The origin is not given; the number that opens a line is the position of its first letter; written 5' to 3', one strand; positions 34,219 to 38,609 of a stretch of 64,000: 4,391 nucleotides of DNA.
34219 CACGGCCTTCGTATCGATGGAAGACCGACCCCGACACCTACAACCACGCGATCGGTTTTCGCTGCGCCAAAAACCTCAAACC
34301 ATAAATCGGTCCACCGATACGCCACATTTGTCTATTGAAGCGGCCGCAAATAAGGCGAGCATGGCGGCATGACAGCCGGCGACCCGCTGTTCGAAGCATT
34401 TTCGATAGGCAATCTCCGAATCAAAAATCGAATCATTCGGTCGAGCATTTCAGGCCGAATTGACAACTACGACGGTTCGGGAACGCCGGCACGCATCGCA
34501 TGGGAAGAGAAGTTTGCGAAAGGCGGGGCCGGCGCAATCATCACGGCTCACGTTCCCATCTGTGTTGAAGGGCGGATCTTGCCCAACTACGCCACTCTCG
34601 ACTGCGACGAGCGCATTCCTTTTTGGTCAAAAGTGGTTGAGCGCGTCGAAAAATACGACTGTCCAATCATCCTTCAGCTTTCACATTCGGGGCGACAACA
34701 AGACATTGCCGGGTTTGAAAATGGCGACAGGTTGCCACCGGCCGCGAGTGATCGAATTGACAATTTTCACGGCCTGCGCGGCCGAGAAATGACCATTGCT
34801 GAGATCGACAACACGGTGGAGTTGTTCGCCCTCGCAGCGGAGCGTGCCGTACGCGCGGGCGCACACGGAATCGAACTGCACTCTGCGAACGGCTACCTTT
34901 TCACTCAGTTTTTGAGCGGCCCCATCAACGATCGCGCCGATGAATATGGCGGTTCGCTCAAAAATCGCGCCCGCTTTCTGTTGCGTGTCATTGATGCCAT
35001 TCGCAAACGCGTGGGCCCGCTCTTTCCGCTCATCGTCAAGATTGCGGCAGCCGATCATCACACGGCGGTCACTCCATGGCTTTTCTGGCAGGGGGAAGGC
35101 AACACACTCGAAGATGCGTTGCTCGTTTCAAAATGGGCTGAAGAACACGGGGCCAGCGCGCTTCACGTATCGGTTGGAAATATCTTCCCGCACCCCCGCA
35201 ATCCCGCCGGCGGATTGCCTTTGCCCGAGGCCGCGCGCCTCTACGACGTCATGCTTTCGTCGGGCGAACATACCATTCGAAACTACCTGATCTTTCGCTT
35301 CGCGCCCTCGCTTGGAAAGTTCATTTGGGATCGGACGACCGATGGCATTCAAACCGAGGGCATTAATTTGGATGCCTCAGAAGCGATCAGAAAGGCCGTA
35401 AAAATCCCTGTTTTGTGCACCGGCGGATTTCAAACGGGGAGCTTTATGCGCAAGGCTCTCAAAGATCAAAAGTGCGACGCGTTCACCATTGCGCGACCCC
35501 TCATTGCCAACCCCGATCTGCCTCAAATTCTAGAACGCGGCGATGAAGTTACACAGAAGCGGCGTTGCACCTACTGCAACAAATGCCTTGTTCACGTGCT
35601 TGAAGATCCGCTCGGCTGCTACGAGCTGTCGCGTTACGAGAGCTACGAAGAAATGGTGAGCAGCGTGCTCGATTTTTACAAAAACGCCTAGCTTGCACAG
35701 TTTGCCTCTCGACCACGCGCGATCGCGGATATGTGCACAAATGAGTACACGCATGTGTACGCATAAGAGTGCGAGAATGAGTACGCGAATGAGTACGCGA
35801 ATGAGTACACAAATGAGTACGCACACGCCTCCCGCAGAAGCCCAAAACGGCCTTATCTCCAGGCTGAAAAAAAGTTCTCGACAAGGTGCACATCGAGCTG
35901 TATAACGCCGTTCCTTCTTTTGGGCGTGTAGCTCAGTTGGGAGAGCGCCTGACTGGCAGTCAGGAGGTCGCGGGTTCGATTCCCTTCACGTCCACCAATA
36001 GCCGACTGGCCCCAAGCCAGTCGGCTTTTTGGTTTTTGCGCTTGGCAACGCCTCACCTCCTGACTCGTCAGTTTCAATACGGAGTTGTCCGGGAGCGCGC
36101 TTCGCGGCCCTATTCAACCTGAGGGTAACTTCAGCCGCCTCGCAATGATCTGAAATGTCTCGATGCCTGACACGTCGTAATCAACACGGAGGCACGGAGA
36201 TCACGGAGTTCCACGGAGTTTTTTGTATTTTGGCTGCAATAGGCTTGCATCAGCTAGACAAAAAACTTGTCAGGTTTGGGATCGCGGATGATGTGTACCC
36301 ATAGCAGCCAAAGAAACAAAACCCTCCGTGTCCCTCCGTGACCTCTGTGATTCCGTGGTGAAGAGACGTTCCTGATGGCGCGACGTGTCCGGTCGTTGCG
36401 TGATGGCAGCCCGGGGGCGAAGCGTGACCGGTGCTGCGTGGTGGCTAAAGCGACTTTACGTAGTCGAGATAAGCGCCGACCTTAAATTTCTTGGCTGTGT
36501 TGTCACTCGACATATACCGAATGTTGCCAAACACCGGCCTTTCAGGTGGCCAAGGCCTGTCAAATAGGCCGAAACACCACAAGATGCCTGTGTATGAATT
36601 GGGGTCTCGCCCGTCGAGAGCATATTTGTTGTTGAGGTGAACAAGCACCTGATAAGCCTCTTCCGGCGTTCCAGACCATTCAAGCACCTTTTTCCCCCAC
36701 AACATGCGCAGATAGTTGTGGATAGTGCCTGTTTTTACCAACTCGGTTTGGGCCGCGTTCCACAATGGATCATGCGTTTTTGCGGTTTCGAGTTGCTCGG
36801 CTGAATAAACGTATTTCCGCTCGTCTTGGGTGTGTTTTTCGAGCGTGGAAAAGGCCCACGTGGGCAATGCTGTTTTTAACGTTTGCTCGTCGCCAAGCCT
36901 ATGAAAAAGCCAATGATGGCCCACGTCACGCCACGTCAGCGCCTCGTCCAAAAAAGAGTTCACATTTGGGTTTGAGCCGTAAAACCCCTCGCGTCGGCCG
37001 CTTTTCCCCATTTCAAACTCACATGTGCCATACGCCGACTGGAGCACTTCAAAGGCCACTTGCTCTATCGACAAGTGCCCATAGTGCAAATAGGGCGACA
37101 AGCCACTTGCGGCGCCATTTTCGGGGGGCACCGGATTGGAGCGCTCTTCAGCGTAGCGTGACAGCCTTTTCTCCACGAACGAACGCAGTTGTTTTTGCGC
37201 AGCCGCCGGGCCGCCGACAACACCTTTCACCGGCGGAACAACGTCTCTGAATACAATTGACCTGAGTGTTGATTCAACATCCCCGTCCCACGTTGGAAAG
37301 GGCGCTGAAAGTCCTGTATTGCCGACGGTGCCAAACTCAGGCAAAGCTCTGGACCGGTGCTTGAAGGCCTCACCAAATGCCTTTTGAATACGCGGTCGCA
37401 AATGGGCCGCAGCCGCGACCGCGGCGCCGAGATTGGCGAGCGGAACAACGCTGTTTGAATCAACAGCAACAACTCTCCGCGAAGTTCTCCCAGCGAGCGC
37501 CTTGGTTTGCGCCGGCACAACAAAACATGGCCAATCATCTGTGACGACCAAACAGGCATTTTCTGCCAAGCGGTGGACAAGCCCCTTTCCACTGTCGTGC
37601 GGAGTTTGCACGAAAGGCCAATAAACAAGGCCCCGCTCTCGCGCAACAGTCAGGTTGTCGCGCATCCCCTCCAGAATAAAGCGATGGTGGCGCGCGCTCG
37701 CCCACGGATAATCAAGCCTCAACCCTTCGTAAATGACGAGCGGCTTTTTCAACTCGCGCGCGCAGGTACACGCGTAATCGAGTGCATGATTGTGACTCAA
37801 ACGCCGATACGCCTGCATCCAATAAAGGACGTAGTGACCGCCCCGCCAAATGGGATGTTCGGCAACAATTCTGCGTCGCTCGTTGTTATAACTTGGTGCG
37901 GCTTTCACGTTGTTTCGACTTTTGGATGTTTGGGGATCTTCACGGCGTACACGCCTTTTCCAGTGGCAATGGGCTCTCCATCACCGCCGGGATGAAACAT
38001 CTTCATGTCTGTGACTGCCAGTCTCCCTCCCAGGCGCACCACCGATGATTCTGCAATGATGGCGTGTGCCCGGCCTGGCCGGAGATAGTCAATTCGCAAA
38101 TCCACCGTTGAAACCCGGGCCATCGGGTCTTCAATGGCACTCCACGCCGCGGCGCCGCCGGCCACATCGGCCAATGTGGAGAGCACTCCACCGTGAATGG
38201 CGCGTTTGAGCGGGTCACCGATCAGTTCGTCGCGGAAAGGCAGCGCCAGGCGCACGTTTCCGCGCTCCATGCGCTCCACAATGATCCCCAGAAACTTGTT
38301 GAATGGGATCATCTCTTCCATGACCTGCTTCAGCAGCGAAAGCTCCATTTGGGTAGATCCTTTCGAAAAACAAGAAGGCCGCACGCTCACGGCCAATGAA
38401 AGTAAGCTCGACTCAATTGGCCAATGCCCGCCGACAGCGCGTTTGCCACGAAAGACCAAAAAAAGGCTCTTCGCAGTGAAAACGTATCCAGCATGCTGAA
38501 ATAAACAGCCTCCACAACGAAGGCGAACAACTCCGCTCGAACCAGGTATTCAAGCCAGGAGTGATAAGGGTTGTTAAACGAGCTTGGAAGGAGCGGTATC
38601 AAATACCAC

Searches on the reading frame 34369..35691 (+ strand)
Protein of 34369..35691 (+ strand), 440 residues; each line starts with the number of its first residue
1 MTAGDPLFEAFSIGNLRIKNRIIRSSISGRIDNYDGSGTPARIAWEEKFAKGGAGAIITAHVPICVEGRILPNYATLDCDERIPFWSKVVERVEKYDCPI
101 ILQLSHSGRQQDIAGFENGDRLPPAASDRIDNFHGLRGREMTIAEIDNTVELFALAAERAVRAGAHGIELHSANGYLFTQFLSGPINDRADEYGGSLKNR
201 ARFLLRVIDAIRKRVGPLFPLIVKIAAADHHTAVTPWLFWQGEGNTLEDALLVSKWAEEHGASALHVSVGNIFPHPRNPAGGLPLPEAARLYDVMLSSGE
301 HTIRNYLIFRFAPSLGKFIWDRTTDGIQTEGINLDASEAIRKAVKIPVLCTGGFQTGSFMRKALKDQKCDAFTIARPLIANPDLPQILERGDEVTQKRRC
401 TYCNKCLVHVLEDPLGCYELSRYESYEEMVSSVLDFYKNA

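Call 61: search_protein_families(library=pfam, proteins=[window:34369-35691:+], max_evalue=0.001)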
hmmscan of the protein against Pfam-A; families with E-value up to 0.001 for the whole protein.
window:34369-35691:+ (440 aa): 1 family
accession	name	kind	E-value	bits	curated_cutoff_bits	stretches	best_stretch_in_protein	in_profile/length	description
PF00724.26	Oxidored_FMN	-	3.4e-54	184.9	27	2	7-230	2-230/342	NADH:flavin oxidoreductase / NADH oxidase family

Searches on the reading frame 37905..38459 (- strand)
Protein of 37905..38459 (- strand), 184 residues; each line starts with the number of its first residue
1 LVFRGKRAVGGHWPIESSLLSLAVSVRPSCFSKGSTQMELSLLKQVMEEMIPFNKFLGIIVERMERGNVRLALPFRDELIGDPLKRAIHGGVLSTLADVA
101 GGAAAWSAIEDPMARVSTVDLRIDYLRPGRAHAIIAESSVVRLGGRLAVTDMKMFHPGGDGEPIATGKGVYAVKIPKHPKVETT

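Call 61: search_protein_families(library=pfam, proteins=[window:37905-38459:-], max_evalue=0.001)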
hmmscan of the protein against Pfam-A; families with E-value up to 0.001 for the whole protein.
window:37905-38459:- (184 aa): 2 families
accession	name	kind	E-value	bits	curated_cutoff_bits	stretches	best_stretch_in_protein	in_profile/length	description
PF03061.28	4HBT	-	5.9e-14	52.6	20.6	1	88-159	4-75/79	Thioesterase superfamily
PF13622.12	4HBT_3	-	0.00015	22.4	24.3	1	87-166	10-77/83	Acyl-CoA thioesterase N-terminal domain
